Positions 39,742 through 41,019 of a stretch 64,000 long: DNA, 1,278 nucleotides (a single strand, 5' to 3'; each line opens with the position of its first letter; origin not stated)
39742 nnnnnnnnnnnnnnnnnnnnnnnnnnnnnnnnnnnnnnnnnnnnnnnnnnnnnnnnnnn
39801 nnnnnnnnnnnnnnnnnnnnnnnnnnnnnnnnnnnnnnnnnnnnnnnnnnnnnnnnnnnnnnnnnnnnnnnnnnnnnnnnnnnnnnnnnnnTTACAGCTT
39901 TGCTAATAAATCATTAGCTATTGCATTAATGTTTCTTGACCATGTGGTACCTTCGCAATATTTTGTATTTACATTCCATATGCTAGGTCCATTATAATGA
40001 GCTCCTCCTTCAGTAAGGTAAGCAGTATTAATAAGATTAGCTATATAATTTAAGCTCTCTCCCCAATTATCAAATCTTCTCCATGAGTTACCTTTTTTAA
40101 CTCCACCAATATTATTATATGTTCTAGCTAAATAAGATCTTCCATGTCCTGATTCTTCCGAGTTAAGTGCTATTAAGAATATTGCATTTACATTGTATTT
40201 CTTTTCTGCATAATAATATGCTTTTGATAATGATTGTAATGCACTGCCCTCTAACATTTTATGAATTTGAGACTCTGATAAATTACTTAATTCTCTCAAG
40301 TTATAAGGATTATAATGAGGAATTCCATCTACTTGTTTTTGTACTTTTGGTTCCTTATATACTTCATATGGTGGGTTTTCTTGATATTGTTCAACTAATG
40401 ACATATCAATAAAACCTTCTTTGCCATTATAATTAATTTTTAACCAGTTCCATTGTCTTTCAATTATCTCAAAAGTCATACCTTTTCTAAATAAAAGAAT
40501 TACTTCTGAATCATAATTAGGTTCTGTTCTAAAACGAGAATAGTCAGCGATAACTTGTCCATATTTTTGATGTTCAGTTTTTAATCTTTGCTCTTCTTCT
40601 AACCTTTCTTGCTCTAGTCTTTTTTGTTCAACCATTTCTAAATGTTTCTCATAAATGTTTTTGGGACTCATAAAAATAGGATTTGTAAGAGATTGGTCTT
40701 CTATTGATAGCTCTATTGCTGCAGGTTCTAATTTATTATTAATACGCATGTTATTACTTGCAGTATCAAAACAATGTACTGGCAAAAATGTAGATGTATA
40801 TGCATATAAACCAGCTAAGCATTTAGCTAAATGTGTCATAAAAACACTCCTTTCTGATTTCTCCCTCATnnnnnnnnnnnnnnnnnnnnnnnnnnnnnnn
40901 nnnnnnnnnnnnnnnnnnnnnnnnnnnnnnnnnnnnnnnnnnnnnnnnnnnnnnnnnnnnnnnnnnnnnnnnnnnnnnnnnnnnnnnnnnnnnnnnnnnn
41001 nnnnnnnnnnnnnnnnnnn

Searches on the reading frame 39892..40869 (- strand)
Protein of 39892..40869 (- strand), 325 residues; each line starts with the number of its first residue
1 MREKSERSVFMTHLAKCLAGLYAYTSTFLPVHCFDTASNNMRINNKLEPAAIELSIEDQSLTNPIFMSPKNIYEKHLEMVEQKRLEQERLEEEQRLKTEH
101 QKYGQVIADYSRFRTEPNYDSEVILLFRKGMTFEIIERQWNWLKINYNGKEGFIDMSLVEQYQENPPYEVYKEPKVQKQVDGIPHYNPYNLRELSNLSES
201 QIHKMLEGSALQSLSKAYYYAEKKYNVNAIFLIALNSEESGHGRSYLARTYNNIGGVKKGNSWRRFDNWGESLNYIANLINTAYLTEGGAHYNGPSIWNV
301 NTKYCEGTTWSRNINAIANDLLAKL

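Call 31: search_protein_families(library=phrogs, proteins=[window:39892-40869:-], max_evalue=0.00001)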
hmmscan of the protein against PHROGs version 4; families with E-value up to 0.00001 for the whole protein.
window:39892-40869:- (325 aa): 2 families
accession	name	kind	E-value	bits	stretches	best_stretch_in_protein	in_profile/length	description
phrog_25820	-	lysis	3.4e-21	76.8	1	174-324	103-253/265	endolysin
phrog_759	-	other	3.3e-06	27.1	1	185-249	455-520/625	tail associated cell-wall hydrolase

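Call 70: find_encoding_contigs(protein=window:39892-40869:-, flank=10000, max_places=1)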
Protein window:39892-40869:- (325 aa): 1 contig read that carries it; 1 place shown.
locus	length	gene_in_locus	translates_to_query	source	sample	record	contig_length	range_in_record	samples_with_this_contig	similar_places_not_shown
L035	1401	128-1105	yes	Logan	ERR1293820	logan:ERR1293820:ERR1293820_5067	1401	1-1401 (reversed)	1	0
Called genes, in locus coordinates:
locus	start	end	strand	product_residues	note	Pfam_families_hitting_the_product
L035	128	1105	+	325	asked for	PF06347:SH3_4 (weak), PF08239:SH3_3, PF01832:Glucosaminidase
